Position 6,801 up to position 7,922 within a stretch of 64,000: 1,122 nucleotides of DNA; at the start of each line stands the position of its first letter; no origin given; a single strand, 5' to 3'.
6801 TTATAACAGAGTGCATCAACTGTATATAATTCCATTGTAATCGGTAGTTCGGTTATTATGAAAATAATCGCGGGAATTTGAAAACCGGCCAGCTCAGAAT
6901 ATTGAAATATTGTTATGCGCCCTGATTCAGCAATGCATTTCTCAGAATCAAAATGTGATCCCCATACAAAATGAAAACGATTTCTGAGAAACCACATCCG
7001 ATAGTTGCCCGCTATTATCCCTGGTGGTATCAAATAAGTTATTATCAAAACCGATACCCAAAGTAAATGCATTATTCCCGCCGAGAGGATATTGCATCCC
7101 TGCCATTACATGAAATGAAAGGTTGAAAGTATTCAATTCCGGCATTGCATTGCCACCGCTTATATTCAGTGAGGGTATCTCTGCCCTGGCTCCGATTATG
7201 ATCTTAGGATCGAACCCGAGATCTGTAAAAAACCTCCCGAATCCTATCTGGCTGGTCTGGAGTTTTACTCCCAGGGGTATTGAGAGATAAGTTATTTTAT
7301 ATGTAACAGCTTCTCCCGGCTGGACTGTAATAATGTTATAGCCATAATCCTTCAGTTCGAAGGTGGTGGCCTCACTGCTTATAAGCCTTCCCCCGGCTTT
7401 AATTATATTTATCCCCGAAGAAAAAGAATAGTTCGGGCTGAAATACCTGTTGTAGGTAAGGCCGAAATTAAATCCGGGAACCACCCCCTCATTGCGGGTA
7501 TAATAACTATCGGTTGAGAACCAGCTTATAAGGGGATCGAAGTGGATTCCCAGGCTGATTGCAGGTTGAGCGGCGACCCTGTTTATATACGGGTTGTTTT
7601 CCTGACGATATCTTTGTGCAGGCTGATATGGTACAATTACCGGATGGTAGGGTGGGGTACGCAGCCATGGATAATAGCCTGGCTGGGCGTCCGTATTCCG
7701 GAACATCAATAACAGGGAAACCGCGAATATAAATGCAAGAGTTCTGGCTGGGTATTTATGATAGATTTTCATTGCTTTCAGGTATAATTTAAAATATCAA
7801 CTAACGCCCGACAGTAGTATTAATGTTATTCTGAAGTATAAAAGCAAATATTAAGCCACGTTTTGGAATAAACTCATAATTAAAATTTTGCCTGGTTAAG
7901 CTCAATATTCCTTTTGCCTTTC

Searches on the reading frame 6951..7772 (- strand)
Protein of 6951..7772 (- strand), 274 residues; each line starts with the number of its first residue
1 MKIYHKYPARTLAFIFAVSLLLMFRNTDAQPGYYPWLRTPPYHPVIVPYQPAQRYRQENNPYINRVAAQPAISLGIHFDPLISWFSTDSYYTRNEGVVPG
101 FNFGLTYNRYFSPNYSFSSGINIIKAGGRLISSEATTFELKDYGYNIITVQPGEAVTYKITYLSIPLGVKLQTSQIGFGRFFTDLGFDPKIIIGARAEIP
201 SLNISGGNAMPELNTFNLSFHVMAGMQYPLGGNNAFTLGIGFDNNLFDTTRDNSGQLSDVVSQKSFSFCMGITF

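Call 28: search_protein_families(library=pfam, proteins=[window:6951-7772:-], max_evalue=0.001)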
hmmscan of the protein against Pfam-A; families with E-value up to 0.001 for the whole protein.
window:6951-7772:- (274 aa): 1 family
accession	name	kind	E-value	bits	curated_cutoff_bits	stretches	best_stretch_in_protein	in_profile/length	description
PF13568.12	OMP_b-brl_2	-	6e-09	36.7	27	1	86-250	23-174/175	Outer membrane protein beta-barrel domain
